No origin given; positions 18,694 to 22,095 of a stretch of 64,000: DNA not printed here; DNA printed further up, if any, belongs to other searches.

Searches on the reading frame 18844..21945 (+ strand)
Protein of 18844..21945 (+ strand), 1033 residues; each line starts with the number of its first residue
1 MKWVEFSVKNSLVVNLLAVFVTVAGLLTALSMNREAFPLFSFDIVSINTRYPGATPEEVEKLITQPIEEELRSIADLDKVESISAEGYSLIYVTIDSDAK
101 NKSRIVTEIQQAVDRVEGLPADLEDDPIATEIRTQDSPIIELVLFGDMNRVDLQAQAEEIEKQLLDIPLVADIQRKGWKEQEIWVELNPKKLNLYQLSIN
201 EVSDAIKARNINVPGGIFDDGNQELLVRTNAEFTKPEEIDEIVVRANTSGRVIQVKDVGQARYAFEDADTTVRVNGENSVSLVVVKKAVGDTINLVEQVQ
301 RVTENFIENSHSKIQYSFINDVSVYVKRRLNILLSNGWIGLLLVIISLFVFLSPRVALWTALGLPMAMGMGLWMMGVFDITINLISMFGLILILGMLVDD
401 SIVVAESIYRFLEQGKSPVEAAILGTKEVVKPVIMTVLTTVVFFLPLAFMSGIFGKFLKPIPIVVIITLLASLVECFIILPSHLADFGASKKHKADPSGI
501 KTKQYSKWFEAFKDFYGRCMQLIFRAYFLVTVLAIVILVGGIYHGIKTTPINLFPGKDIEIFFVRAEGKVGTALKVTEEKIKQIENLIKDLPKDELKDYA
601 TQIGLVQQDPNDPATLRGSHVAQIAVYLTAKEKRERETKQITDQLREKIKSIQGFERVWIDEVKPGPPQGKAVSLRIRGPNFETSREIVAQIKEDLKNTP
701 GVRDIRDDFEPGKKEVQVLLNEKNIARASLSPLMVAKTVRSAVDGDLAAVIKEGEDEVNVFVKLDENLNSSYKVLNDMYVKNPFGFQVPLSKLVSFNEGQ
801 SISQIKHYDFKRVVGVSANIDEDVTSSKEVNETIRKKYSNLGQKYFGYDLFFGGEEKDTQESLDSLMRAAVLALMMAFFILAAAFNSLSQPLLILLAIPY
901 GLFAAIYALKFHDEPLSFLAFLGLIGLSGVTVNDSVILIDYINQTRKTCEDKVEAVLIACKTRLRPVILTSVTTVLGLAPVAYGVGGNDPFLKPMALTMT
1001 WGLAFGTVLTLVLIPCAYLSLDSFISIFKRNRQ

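Call 74: find_encoding_contigs(protein=window:18844-21945:+, flank=10000, max_places=1)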
Protein window:18844-21945:+ (1033 aa): 7 contigs read that carry it; 1 place shown.
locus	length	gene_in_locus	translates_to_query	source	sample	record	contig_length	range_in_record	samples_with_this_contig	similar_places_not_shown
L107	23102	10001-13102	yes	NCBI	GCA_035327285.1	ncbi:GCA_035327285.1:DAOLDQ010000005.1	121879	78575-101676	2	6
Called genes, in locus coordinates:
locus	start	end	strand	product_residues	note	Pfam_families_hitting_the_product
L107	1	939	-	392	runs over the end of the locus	PF00069:Pkinase, PF07714:PK_Tyr_Ser-Thr, PF03109:ABC1 (weak)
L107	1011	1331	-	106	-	PF00226:DnaJ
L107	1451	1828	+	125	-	PF04241:DUF423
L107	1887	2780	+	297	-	PF01370:Epimerase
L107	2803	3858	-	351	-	PF02655:ATP-grasp_3 (weak), PF15632:ATPgrasp_Ter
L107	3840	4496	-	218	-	PF00149:Metallophos, PF12850:Metallophos_2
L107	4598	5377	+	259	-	PF13641:Glyco_tranf_2_3, PF00535:Glycos_transf_2, PF10111:Glyco_tranf_2_2 (weak)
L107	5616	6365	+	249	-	-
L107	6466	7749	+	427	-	PF05970:PIF1, PF13086:AAA_11 (faint), PF13245:AAA_19, PF13604:AAA_30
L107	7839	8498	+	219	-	PF13641:Glyco_tranf_2_3 (weak), PF00535:Glycos_transf_2, PF10111:Glyco_tranf_2_2 (weak)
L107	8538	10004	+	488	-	-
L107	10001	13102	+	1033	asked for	PF00873:ACR_tran, PF02355:SecD_SecF_C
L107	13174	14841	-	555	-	PF00390:malic, PF03949:Malic_M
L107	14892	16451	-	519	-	PF01645:Glu_synthase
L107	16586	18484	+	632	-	PF03169:OPT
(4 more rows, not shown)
